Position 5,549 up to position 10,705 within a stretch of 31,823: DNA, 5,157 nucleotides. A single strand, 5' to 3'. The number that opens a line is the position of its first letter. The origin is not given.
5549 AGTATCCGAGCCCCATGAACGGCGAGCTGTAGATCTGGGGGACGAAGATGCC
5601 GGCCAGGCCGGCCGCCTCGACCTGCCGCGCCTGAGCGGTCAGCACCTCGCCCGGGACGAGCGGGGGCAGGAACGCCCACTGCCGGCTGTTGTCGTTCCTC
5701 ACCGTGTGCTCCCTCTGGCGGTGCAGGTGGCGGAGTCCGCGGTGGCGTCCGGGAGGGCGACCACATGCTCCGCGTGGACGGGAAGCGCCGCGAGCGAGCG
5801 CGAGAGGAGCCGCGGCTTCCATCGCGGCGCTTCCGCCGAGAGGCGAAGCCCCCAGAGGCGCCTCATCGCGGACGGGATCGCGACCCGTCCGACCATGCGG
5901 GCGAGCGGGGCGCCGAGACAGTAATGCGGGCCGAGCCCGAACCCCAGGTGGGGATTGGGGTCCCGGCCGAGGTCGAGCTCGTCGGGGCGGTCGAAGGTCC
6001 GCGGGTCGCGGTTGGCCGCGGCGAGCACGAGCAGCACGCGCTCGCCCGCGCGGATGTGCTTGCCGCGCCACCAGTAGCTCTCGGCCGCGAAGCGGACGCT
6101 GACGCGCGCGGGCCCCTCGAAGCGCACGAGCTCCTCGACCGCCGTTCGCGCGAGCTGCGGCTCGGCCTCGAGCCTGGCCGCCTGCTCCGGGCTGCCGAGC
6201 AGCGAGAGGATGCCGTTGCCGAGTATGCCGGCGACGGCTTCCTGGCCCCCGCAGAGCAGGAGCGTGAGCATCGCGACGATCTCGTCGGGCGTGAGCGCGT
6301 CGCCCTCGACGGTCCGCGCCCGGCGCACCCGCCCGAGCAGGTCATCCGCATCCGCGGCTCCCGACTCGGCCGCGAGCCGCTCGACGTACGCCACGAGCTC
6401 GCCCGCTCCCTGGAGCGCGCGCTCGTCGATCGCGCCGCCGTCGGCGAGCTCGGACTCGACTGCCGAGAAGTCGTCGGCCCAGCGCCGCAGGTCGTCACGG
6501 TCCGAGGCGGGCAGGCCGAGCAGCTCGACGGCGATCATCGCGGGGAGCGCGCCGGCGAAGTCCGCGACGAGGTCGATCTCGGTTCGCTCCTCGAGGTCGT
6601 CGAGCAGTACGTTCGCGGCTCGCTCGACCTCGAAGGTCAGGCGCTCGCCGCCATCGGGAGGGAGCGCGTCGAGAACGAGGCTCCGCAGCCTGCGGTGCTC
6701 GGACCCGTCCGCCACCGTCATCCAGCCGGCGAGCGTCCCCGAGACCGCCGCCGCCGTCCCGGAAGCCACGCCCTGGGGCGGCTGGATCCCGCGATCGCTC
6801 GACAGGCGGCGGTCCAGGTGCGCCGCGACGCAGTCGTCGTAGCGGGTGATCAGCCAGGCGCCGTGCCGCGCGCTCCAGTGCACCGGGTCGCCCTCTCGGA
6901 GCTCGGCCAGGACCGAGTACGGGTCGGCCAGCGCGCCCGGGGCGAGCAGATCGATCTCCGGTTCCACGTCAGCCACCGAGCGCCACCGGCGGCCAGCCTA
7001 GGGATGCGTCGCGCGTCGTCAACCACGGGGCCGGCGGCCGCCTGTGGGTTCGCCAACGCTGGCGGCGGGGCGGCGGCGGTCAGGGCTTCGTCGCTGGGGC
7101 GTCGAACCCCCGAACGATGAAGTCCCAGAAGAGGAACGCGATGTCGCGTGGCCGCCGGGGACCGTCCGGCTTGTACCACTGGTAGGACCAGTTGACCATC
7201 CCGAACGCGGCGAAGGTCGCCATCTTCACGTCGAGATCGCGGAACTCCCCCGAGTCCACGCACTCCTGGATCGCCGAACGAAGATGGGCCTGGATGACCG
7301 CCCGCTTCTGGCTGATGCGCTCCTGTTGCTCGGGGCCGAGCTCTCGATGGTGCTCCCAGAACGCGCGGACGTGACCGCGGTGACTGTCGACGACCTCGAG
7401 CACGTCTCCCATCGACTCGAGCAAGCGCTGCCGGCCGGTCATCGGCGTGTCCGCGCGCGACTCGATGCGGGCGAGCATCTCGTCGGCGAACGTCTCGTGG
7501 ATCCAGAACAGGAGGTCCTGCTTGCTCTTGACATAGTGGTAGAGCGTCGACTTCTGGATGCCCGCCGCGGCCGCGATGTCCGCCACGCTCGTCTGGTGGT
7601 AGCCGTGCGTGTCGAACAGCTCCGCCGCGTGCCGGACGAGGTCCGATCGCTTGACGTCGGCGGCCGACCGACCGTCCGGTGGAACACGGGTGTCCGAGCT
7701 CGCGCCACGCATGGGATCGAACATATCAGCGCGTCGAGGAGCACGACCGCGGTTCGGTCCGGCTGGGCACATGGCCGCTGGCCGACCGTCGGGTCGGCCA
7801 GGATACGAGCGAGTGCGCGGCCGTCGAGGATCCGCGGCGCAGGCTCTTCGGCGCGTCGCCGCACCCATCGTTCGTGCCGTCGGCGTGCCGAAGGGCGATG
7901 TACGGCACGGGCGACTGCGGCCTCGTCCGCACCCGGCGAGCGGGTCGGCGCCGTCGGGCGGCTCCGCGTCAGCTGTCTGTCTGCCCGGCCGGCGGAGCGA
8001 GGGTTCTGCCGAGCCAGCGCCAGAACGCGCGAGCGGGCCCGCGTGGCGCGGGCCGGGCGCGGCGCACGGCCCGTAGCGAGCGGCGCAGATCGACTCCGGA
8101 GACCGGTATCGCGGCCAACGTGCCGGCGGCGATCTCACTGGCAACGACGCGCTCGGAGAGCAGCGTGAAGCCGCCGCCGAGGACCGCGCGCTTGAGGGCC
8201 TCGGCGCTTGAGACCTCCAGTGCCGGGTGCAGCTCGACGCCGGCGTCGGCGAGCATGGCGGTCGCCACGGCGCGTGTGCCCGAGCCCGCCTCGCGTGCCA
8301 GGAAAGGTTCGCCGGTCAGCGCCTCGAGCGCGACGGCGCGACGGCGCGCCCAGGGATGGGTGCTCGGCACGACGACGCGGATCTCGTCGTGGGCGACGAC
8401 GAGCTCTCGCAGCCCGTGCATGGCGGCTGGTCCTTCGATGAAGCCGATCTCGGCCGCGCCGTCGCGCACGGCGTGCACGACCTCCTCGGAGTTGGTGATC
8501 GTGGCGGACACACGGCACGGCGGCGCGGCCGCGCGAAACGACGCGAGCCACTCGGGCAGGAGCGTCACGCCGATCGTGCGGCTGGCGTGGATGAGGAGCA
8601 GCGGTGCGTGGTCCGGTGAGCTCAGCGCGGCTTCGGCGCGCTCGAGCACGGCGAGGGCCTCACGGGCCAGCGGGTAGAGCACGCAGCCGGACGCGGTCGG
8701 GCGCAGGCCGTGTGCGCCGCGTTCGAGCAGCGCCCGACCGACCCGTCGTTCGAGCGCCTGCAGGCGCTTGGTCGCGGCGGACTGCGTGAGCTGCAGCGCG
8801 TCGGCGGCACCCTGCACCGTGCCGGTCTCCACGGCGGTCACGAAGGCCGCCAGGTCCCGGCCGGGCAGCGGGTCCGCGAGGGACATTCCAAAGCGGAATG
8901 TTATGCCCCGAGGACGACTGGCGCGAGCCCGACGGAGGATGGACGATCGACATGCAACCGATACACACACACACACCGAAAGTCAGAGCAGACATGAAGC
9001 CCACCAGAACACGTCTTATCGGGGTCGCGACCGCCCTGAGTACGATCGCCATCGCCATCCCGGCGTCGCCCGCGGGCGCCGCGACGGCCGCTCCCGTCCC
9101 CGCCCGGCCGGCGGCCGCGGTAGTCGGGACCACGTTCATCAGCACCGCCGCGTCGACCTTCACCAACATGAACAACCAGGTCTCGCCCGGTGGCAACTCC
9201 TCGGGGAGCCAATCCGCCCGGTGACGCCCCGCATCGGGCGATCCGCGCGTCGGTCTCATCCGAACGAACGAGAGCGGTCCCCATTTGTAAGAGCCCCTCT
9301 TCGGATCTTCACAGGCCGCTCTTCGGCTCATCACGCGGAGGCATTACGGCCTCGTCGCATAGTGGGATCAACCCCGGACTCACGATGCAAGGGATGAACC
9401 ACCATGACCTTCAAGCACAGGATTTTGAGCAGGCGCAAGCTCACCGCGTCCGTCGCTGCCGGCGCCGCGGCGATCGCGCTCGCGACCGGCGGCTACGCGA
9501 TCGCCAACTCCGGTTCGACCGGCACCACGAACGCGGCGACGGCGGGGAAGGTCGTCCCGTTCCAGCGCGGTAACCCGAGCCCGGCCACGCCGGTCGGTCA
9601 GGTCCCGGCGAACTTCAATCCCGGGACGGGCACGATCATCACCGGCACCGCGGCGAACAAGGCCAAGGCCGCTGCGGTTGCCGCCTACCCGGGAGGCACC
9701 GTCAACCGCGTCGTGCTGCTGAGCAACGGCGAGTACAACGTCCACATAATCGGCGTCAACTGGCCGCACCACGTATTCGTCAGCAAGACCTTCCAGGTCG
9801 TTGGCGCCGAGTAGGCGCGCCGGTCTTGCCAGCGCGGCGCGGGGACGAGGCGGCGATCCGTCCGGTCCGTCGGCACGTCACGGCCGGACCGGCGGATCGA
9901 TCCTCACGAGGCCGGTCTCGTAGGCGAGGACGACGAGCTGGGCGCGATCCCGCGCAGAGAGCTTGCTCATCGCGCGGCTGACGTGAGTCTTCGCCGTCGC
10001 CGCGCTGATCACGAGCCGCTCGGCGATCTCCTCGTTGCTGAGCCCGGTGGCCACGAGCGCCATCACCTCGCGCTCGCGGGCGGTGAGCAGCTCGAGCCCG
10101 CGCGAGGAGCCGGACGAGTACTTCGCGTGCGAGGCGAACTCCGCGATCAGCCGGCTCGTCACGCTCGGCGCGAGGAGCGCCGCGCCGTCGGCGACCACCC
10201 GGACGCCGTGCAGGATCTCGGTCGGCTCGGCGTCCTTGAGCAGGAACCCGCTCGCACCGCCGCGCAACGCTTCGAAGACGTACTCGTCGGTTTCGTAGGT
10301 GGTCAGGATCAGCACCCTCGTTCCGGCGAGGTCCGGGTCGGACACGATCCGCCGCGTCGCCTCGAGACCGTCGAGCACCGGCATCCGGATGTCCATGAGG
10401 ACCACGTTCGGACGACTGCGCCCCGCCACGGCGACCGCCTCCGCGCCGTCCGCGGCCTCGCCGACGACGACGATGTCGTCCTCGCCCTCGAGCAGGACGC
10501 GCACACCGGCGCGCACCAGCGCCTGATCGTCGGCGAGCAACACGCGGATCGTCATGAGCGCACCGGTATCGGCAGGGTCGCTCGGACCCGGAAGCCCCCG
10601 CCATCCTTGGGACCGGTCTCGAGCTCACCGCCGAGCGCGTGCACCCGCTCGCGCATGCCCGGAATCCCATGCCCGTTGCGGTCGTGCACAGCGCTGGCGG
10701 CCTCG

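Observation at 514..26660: Seven-promoter regulon: TTGK-N7-MCAA palindrome at a fixed 41-43 bp from the -10 box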

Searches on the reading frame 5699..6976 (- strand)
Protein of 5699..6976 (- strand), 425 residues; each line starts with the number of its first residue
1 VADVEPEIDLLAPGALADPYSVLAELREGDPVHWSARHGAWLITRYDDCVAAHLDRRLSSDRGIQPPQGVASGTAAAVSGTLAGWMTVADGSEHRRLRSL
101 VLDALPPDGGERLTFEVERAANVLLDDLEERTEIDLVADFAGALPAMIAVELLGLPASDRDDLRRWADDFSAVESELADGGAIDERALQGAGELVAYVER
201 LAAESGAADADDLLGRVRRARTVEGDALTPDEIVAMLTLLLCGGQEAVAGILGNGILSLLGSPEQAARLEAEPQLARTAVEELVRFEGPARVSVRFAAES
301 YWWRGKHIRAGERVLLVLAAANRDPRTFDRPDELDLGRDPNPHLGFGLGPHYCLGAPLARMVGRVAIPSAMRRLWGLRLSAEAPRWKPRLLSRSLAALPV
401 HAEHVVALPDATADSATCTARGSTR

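Call 8: search_protein_families(library=pfam, proteins=[window:5699-6976:-])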
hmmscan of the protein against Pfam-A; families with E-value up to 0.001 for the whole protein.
window:5699-6976:- (425 aa): 1 family
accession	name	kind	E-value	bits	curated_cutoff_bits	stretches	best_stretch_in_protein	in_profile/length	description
PF00067.27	p450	-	6.1e-15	55.4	22.8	1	219-372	247-430/462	Cytochrome P450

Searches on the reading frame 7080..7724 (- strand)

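Call 8: search_protein_families(library=pfam, proteins=[window:7080-7724:-])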
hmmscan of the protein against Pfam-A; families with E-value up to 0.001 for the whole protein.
window:7080-7724:- (214 aa): 4 families
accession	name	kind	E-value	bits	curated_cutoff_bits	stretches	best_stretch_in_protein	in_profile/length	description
PF17932.6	TetR_C_24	-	2.2e-30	105.7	26.4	1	96-206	3-113/114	Tetracyclin repressor-like, C-terminal domain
PF00440.29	TetR_N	-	5.5e-15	55.3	24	1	31-72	3-44/47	Bacterial regulatory proteins, tetR family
PF13022.12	HTH_Tnp_1_2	-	2.9e-05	24.6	27.9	1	31-86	13-66/122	Helix-turn-helix of insertion element transposase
PF21351.2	TetR_C_41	-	0.00098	19.8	27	0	130-191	33-92/108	Tetracyclin repressor-like, C-terminal domain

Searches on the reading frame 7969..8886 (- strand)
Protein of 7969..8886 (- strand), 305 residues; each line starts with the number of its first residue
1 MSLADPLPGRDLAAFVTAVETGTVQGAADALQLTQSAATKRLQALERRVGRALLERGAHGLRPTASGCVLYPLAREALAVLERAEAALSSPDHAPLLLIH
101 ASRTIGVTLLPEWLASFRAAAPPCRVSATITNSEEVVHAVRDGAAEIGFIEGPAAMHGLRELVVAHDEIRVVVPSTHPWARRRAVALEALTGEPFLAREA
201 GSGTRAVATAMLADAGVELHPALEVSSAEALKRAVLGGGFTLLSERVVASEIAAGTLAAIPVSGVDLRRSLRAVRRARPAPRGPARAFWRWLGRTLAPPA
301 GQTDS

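Call 8: search_protein_families(library=pfam, proteins=[window:7969-8886:-])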
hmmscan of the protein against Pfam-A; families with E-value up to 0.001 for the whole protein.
window:7969-8886:- (305 aa): 3 families
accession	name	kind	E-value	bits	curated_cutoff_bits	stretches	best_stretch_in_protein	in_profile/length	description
PF03466.25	LysR_substrate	-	2.1e-42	145.3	28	1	97-296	8-208/209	LysR substrate binding domain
PF00126.33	HTH_1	-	1.2e-15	57.7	26.6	1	10-67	2-59/60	Bacterial regulatory helix-turn-helix protein, lysR family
PF12727.12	PBP_like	-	0.00038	20.1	27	0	166-256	68-144/193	PBP superfamily domain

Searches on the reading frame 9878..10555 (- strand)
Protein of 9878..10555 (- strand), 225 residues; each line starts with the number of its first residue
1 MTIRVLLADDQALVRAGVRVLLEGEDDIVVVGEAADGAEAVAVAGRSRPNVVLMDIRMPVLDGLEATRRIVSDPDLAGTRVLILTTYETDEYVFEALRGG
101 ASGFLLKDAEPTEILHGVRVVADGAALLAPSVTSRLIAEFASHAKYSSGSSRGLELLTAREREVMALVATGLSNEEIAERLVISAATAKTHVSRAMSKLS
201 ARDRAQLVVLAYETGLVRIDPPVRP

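Call 13: search_protein_families(library=pfam, proteins=[window:9878-10555:-])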
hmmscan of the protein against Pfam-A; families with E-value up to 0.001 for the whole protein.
window:9878-10555:- (225 aa): 4 families
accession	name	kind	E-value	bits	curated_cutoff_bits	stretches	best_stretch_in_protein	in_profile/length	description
PF00072.30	Response_reg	-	5.3e-26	91.4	30.2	1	5-117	1-109/111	Response regulator receiver domain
PF00196.25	GerE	-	6.6e-19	67.7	23.5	1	156-211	2-57/57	Bacterial regulatory proteins, luxR family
PF08281.18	Sigma70_r4_2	-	2.4e-09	37.1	25.7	1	154-199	8-54/54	Sigma-70, region 4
PF04545.22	Sigma70_r4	-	4.8e-06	26.4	24.1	1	154-199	2-48/50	Sigma-70, region 4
